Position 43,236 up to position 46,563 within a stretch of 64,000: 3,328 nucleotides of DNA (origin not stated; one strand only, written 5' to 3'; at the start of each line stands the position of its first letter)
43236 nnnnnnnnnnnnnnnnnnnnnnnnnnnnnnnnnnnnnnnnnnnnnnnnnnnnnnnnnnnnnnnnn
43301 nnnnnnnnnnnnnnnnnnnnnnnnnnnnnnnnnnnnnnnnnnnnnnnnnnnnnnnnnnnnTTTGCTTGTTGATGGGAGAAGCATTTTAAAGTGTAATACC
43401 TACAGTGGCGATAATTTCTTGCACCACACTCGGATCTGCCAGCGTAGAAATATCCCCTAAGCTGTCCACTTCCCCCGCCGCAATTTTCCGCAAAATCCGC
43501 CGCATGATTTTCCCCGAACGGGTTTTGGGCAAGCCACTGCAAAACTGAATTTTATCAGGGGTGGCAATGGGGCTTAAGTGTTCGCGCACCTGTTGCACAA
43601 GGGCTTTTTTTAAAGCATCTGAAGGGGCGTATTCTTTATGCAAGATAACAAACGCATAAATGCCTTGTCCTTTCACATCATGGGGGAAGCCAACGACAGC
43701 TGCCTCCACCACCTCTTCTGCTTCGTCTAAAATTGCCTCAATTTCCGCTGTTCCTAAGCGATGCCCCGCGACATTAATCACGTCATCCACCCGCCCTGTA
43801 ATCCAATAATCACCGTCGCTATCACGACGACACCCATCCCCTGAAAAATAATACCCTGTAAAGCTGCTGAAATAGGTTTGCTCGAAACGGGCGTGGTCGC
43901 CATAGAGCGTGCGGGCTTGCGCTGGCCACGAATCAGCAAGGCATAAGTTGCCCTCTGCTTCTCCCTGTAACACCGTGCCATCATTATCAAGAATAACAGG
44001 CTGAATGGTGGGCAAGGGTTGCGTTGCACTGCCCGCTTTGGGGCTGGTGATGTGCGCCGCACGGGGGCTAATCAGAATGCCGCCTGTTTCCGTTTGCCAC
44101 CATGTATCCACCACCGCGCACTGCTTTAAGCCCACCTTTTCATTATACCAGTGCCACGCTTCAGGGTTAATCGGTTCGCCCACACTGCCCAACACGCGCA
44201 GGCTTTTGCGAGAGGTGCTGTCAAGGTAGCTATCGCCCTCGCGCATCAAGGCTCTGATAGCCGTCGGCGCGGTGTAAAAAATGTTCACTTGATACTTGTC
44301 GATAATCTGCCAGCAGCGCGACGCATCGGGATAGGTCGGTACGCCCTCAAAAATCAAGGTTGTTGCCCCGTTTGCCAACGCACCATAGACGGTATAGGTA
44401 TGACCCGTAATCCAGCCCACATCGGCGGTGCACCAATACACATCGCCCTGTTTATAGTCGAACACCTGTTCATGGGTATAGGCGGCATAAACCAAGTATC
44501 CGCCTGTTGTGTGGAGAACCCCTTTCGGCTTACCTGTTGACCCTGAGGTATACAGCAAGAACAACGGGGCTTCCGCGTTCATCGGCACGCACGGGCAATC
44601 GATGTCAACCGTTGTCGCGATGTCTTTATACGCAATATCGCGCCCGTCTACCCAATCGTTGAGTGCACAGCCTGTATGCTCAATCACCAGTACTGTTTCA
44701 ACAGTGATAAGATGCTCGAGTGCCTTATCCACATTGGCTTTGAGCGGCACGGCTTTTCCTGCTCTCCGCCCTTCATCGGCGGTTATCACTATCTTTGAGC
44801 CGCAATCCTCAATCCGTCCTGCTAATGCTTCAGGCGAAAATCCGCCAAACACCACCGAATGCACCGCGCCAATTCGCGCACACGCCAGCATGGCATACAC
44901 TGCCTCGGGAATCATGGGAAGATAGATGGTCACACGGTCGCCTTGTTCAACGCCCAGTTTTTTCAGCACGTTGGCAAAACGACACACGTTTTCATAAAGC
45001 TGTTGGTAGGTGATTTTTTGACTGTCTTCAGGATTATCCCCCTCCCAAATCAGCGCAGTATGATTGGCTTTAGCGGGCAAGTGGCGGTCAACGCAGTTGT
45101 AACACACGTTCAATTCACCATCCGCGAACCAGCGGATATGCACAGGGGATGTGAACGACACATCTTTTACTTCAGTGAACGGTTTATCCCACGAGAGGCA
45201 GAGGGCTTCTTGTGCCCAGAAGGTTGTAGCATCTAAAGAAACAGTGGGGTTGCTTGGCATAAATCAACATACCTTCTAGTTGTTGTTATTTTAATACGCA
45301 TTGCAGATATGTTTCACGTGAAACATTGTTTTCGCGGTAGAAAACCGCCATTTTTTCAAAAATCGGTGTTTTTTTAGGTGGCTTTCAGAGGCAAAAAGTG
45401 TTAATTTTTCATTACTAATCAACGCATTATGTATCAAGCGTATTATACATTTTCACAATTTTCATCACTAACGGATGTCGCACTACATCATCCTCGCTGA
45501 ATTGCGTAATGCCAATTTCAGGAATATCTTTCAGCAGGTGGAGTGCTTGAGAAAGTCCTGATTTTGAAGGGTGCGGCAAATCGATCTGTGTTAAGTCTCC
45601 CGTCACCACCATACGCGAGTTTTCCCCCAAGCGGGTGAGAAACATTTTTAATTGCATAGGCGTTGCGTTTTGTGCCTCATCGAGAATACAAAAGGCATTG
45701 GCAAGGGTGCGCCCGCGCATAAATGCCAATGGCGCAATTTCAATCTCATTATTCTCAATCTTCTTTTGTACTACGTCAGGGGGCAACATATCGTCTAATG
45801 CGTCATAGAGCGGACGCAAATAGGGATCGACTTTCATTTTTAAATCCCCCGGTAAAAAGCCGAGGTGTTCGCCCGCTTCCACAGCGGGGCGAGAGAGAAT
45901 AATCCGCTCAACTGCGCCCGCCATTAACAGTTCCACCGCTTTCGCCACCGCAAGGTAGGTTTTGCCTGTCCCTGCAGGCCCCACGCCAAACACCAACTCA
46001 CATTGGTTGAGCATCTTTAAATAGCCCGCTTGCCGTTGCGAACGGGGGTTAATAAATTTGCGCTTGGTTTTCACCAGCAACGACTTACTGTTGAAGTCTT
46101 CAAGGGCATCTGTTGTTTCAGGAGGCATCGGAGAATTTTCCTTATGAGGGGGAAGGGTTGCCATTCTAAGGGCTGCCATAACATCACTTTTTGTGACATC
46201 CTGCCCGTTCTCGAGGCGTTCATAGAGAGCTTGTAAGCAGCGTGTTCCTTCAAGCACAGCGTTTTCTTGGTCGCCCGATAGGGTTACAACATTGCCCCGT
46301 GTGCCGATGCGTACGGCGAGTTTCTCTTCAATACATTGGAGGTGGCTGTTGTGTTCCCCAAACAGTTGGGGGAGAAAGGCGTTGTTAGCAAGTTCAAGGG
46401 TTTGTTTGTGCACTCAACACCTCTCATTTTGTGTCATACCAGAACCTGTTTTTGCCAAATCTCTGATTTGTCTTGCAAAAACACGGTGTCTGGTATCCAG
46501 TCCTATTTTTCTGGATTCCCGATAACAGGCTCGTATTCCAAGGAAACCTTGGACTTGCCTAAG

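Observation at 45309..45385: Roughly 80-nt repeated element with an 18-bp perfect palindrome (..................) upstream of acs and, inverted, downstream of the flippase gene (62294-62374)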

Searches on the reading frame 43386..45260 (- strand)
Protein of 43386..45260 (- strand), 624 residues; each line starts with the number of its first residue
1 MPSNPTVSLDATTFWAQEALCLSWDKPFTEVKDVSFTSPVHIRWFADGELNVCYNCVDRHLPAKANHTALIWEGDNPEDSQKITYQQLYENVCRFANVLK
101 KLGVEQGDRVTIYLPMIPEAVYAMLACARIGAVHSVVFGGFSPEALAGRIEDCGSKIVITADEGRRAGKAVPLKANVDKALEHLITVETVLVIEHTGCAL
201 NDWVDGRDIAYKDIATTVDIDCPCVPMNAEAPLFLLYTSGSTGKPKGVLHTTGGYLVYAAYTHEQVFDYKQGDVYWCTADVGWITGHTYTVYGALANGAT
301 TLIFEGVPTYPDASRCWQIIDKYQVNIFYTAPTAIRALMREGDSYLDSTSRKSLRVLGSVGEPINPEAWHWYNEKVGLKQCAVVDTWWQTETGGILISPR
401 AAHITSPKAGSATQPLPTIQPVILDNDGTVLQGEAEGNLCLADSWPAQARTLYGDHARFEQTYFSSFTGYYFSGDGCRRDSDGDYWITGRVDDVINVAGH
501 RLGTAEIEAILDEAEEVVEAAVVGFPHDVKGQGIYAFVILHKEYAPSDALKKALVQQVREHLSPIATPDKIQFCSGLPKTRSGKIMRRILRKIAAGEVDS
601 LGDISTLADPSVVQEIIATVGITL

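Call 11: search_protein_families(library=ncbifam, proteins=[window:43386-45260:-])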
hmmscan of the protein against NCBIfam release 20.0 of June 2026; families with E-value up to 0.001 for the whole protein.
window:43386-45260:- (624 aa): 103 families (the best 25 are shown)
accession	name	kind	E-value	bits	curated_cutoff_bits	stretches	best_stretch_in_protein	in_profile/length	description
NF001208.0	PRK00174.1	subfamily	1.7e-296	984.8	657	1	10-619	39-644/649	acetate--CoA ligase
TIGR02188.1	Ac_CoA_lig_AcsA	equivalog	1.3e-289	961.8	724.95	1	10-618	17-628/629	acetate--CoA ligase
NF007815.0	PRK10524.1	equivalog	3e-177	591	955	1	10-618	14-625/629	propionate--CoA ligase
TIGR02316.1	propion_prpE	equivalog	2.2e-158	528.7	827.4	1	11-617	14-623/628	propionate--CoA ligase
NF003313.0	PRK04319.1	equivalog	1e-147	492.9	729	1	41-608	34-573/574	acetate--CoA ligase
NF002937.0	PRK03584.1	subfamily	1.2e-99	334.3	639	1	38-617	76-649/657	acetoacetate--CoA ligase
NF047394.1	AcylCoAsynMbcS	equivalog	9.1e-77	258.8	850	1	57-593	18-519/525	acyl-CoA synthetase MbcS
TIGR01217.1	ac_ac_CoA_syn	equivalog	1.1e-73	248.4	520.9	1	25-599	64-630/652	acetoacetate--CoA ligase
NF004837.0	PRK06187.1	subfamily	2.7e-67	227.2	476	1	54-594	11-522/531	long-chain-fatty-acid--CoA ligase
TIGR02262.1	benz_CoA_lig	subfamily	2.5e-54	184.8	375.25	1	78-592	26-507/508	benzoate-CoA ligase family protein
NF005714.0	PRK07529.1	subfamily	2e-51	175.1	632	1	53-597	32-579/640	acyl-CoA synthetase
NF053567.1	HBDA_AROS1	equivalog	1.4e-50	172.2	1000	1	81-593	38-518/523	3-hydroxybenzoate--CoA ligase HbdA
NF006182.0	PRK08316.1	subfamily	6.6e-50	170.1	663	1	66-594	26-517/523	fatty acyl-CoA synthetase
TIGR03098.1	ligase_PEP_1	hypoth_equivalog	2.9e-46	158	592.35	2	80-252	23-185/517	acyl-CoA ligase (AMP-forming), exosortase A system-associated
TIGR01733.1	AA-adenyl-dom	subfamily_domain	9.3e-45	153.1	317.4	1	84-522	1-409/409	amino acid adenylation domain-containing protein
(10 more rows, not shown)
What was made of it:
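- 43386..45260 (-): acs (acetate--CoA ligase). Its start codon is 49 bp from parS A. call 11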

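Call 18: find_encoding_contigs(protein=window:43386-45260:-, flank=3000, max_places=6)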
Protein window:43386-45260:- (624 aa): 3 contigs read that carry it; 1 place shown.
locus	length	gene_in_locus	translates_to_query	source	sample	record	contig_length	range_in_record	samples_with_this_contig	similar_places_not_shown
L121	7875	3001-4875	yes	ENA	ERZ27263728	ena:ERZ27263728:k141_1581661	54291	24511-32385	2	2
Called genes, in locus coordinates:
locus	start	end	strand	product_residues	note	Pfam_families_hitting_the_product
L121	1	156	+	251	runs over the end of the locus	PF01553:Acyltransferase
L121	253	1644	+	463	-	PF00919:UPF0004, PF04055:Radical_SAM, PF01938:TRAM (weak)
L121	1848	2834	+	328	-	PF02562:PhoH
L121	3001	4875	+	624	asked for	PF16177:ACAS_N, PF00501:AMP-binding, PF13193:AMP-binding_C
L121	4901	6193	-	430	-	PF00709:Adenylsucc_synt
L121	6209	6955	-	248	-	PF00483:NTP_transferase, PF12804:NTP_transf_3 (weak)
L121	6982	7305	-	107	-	PF14667:Polysacc_synt_C (weak), PF07883:Cupin_2 (weak)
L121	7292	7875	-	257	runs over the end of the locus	PF00483:NTP_transferase, PF12804:NTP_transf_3 (weak)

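Call 22: list_cluster_members(proteins=[window:43386-45260:-, window:45427-46413:-, window:62419-63843:-, window:61502-62266:+])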
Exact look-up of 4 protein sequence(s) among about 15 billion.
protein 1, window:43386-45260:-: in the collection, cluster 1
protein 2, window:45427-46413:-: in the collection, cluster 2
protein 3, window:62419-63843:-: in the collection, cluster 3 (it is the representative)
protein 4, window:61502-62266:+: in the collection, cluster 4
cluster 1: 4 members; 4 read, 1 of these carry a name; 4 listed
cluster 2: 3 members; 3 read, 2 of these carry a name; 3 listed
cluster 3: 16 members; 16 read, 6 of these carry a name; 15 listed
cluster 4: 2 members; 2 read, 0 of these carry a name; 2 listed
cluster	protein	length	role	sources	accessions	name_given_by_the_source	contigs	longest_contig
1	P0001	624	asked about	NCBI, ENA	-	-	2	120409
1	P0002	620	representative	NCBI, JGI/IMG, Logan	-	acetyl-CoA synthetase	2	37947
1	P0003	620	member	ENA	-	-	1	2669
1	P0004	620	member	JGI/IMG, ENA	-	-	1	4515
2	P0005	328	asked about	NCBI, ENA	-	-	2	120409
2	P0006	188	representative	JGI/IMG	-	phosphate starvation-inducible PhoH-like protein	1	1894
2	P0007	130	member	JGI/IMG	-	phosphate starvation-inducible PhoH-like protein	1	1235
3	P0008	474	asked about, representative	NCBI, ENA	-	-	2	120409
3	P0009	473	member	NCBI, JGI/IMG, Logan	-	O-antigen/teichoic acid export membrane protein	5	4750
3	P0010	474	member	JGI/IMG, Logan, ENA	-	O-antigen/teichoic acid export membrane protein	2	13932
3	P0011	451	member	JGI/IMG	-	O-antigen/teichoic acid export membrane protein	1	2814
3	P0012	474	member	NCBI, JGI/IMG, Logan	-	O-antigen/teichoic acid export membrane protein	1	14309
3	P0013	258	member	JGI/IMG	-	O-antigen/teichoic acid export membrane protein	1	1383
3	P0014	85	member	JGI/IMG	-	O-antigen/teichoic acid export membrane protein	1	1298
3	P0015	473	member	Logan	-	-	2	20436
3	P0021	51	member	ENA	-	-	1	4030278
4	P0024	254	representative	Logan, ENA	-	-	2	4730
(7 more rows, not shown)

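Call 26: find_encoding_contigs(protein=P0002, flank=3000, max_places=4)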
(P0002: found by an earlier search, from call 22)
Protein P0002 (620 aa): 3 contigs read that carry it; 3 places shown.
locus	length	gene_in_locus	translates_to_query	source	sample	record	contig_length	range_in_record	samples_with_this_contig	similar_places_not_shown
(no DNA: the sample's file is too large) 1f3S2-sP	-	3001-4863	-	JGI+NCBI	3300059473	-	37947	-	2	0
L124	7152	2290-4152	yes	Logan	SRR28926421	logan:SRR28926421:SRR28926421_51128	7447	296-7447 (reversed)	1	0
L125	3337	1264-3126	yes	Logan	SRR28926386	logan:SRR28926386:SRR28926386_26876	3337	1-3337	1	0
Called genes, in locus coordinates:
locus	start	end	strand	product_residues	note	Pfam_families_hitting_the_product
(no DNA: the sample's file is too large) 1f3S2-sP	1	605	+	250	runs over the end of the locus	PF08241:Methyltransf_11 (weak)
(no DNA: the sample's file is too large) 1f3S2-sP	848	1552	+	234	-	PF06226:DUF1007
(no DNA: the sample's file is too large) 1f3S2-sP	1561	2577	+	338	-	PF03824:NicO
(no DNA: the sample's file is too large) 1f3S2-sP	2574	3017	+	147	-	PF01475:FUR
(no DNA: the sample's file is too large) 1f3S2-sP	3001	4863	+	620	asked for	PF16177:ACAS_N, PF00501:AMP-binding, PF13193:AMP-binding_C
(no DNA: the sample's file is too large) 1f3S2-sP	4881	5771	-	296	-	PF02729:OTCace_N, PF00185:OTCace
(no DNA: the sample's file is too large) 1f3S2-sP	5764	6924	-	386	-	PF00202:Aminotran_3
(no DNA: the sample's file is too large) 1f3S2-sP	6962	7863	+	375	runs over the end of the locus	PF00144:Beta-lactamase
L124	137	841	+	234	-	PF06226:DUF1007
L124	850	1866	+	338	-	PF03824:NicO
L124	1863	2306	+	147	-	PF01475:FUR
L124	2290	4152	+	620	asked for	PF16177:ACAS_N, PF00501:AMP-binding, PF13193:AMP-binding_C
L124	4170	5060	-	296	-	PF02729:OTCace_N, PF00185:OTCace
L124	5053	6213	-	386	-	PF00202:Aminotran_3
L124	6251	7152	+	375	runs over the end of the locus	PF00144:Beta-lactamase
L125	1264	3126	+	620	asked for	PF16177:ACAS_N, PF00501:AMP-binding, PF13193:AMP-binding_C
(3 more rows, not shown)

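Call 27: find_encoding_contigs(protein=P0015, flank=3000, max_places=4)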
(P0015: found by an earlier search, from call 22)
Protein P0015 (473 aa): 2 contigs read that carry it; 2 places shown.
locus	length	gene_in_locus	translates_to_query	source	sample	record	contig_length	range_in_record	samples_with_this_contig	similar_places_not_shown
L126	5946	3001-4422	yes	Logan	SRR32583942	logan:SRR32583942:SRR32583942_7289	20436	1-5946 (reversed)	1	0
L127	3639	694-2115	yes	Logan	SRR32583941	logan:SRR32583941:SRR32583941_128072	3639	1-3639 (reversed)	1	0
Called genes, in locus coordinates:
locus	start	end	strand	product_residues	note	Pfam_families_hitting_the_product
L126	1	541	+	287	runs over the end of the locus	PF01370:Epimerase, PF04321:RmlD_sub_bind, PF16363:GDP_Man_Dehyd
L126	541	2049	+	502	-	PF13541:ChlI, PF01078:Mg_chelatase, PF00158:Sigma54_activat (faint), PF07728:AAA_5, PF00493:MCM (weak), PF13335:Mg_chelatase_C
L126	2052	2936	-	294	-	PF05013:FGase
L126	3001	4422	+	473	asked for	PF01943:Polysacc_synt, PF13440:Polysacc_synt_3, PF01554:MatE (weak)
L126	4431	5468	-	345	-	PF13593:SBF_like (weak), PF01758:SBF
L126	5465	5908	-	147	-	PF01451:LMWPc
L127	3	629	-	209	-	?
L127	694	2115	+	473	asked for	PF01943:Polysacc_synt, PF13440:Polysacc_synt_3, PF01554:MatE (weak)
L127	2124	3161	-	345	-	PF13593:SBF_like (weak), PF01758:SBF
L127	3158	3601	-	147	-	PF01451:LMWPc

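Call 41: find_encoding_contigs(protein=P0021, flank=10000, max_places=4)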
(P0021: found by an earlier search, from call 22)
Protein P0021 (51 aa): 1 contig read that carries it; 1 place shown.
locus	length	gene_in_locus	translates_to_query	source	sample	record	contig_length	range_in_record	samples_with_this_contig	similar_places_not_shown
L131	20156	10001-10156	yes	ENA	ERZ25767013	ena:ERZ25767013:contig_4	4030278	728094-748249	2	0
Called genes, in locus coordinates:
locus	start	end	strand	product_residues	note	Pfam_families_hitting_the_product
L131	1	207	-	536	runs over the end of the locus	PF00496:SBP_bac_5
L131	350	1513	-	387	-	PF01321:Creatinase_N, PF00557:Peptidase_M24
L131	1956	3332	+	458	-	PF13505:OMP_b-brl (weak)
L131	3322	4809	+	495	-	PF04773:FecR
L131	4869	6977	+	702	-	PF05226:CHASE2, PF00211:Guanylate_cyc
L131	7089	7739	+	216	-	PF04831:POPDC1-3, PF00027:cNMP_binding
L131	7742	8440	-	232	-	PF04831:POPDC1-3 (weak), PF00027:cNMP_binding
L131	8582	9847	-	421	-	PF03349:Toluene_X, PF13609:Porin_4 (faint), PF13505:OMP_b-brl (weak), PF00593:TonB_dep_Rec_b-barrel (weak), PF10677:DUF2490 (faint)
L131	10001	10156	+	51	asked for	-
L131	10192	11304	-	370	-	PF07995:GSDH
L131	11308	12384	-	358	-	PF04204:HTS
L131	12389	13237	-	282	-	-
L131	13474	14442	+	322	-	PF05569:Peptidase_M56 (weak), PF01435:Peptidase_M48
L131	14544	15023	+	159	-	-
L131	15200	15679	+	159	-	PF02082:Rrf2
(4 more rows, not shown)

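Call 42: find_encoding_contigs(protein=P0024, flank=5000, max_places=6)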
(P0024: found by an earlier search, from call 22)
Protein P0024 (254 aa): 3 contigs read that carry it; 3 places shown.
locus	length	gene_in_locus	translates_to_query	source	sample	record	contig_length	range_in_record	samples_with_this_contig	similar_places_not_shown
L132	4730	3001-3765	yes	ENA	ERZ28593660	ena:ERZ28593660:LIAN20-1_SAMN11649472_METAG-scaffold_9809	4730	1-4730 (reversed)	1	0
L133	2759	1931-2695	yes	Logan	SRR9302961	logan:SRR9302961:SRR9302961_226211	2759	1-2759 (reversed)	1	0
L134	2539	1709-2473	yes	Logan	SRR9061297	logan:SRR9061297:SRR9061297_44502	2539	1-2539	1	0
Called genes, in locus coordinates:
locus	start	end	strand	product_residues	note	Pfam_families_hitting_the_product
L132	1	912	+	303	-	?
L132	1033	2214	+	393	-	PF01168:Ala_racemase_N, PF00842:Ala_racemase_C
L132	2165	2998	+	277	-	PF02405:MlaE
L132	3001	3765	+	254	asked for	PF00005:ABC_tran, PF13304:AAA_21 (faint)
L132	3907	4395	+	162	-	PF13340:DUF4096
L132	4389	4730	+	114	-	?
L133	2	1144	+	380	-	?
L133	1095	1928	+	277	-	PF02405:MlaE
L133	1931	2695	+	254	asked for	PF00005:ABC_tran, PF13304:AAA_21 (faint)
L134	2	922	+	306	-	?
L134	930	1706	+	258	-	PF02405:MlaE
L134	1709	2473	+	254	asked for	PF00005:ABC_tran, PF13304:AAA_21 (faint)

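Call 72: find_encoding_contigs(protein=P0004, flank=4000, max_places=4)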
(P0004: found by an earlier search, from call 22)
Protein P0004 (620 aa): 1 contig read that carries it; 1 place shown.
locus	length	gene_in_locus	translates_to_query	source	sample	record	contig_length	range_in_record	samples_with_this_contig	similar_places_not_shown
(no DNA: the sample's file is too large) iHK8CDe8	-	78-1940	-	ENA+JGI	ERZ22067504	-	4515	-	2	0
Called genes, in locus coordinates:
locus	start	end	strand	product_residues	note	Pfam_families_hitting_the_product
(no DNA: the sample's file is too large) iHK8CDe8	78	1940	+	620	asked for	PF16177:ACAS_N, PF00501:AMP-binding, PF13193:AMP-binding_C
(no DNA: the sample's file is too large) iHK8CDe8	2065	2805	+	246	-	PF20240:DUF6597, PF00165:HTH_AraC (weak), PF12833:HTH_18 (weak)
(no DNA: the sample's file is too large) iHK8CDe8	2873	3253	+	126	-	PF00903:Glyoxalase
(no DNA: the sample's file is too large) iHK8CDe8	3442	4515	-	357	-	?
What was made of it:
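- Tried and rejected: One look-up returned no DNA (call 72).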

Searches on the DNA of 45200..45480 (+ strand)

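Call 51: search_dna_similar(query=window:45290-45415:+, collection=plasmids, mode=distant, max_evalue=0.01, max_rows=15)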
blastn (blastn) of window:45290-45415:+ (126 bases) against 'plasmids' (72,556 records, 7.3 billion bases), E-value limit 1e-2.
No match.
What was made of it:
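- Tried and rejected: Plasmid collection with the 126-nt element: no match (call 51).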

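Call 52: search_rna_families(source=window, start=45200, end=45480, threshold=evalue, max_evalue=1)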
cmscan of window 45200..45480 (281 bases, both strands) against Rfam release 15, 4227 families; matches with E-value up to 1: 0.
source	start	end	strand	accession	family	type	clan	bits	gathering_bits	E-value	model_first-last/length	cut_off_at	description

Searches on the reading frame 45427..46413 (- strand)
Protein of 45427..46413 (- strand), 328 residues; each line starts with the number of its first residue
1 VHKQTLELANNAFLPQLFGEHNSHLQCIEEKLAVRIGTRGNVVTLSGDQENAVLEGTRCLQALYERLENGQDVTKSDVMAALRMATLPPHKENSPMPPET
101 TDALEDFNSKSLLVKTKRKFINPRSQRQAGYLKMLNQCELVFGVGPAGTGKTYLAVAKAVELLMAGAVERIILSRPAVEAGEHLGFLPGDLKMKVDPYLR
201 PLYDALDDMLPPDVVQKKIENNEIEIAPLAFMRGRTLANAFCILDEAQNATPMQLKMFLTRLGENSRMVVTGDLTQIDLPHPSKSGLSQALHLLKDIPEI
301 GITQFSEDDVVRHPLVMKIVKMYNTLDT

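Call 11: search_protein_families(library=ncbifam, proteins=[window:45427-46413:-])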
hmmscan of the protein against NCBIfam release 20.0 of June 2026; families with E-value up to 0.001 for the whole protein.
window:45427-46413:- (328 aa): 3 families
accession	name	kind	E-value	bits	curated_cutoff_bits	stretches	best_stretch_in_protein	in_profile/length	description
NF007827.1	PRK10536.1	equivalog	5.1e-63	212.8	380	1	118-323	46-253/253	phosphate starvation-inducible protein PhoH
NF053827.1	RNA5-3helPhoH2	equivalog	1.1e-26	93.8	680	1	125-278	222-379/427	RNA 5'-3' helicase PhoH2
NF038214.1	IS21_help_AAA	equivalog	0.00052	19.8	200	1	121-166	73-118/232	IS21-like element helper ATPase IstB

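Call 43: find_homologous_proteins(query=window:45427-46413:-, max_evalue=1e-60)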
Query window:45427-46413:- (328 aa): 7999 proteins with E <= 1e-60 among 8000 candidates; the best 120 are listed.
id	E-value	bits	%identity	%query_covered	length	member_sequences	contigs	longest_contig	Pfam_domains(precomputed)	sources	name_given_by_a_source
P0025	3.5e-201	685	93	100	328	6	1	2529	PF02562.23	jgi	jgi:phosphate starvation-inducible PhoH-like protein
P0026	2.7e-192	656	91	100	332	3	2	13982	PF02562.23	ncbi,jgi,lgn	jgi:phosphate starvation-inducible PhoH-like protein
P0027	3.1e-118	413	62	98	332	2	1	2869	PF13604.13,PF13245.13,PF02562.23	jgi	jgi:phosphate starvation-inducible PhoH-like protein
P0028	2.7e-115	403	60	98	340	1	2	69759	PF13604.13,PF13245.13,PF02562.23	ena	-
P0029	4.8e-114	399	61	97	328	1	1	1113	PF13604.13,PF13245.13,PF02562.23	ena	-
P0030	9.2e-114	398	61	97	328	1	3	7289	PF13604.13,PF13245.13,PF02562.23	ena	-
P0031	9.2e-114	398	61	97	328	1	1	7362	PF13604.13,PF13245.13,PF02562.23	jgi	jgi:phosphate starvation-inducible PhoH-like protein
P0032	1.7e-113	397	61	97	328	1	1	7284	PF13604.13,PF13245.13,PF02562.23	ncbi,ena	-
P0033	1.7e-113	397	61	97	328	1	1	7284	PF13604.13,PF13245.13,PF02562.23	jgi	jgi:phosphate starvation-inducible PhoH-like protein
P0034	1.8e-113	397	59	98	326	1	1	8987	PF13604.13,PF13245.13,PF02562.23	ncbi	-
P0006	3.1e-111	390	96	57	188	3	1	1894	PF02562.23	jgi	jgi:phosphate starvation-inducible PhoH-like protein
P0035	2.3e-110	387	60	95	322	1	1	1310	PF13604.13,PF13245.13,PF02562.23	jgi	jgi:phosphate starvation-inducible PhoH-like protein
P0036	5.0e-110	386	60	98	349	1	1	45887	PF13604.13,PF13245.13,PF02562.23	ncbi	-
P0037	1.8e-109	384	59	98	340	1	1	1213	PF13604.13,PF13245.13,PF02562.23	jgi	-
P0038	3.3e-109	383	59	98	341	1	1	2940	PF13604.13,PF13245.13,PF02562.23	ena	-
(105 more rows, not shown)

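Call 44: find_encoding_contigs(protein=P0026, flank=6000, max_places=4)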
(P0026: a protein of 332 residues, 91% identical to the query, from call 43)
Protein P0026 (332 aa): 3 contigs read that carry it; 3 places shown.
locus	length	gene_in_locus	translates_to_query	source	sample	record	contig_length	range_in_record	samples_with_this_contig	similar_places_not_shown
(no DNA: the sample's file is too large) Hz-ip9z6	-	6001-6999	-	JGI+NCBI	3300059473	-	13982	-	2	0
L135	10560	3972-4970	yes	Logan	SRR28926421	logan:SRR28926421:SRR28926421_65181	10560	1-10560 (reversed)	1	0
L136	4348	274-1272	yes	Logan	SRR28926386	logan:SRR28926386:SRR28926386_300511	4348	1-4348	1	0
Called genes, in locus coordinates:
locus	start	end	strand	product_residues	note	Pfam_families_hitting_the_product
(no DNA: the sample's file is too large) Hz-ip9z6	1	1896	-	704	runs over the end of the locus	PF13089:PP_kinase_N, PF02503:PP_kinase, PF17941:PP_kinase_C_1, PF13090:PP_kinase_C, PF13091:PLDc_2 (weak)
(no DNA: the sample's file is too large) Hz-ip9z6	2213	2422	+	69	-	PF04325:DUF465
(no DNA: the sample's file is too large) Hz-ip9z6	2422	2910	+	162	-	PF00731:AIRC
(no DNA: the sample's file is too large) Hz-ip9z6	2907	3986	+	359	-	PF22660:RS_preATP-grasp-like, PF02222:ATP-grasp, PF17769:PurK_C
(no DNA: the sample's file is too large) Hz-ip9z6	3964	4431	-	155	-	-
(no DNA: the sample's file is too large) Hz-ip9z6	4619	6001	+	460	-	PF00919:UPF0004, PF04055:Radical_SAM, PF01938:TRAM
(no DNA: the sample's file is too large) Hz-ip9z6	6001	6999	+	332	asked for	PF02562:PhoH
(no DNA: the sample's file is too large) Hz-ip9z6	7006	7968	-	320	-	PF03279:Lip_A_acyltrans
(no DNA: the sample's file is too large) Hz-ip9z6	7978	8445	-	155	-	PF00430:ATP-synt_B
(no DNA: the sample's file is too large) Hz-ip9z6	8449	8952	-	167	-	PF02326:YMF19, PF00430:ATP-synt_B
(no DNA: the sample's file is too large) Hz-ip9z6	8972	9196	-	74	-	PF00137:ATP-synt_C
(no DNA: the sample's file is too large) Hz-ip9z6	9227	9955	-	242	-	PF00119:ATP-synt_A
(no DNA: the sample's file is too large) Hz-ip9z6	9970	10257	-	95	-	PF09527:ATPase_gene1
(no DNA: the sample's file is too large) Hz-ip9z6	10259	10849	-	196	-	PF13098:Thioredoxin_2 (weak), PF13462:Thioredoxin_4, PF01323:DSBA (weak)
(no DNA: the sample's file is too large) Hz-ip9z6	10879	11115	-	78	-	?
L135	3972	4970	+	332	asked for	PF02562:PhoH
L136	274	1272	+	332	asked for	PF02562:PhoH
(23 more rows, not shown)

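Call 45: find_encoding_contigs(protein=P0025, flank=3000, max_places=4)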
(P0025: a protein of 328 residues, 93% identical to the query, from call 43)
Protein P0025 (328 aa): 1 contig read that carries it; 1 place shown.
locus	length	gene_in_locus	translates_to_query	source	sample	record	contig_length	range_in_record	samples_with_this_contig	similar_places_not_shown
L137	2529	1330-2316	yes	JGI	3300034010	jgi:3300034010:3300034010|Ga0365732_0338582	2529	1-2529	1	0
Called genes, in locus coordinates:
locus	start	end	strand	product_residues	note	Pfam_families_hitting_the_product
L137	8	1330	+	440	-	PF00919:UPF0004, PF04055:Radical_SAM, PF01938:TRAM (weak)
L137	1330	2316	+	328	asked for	PF02562:PhoH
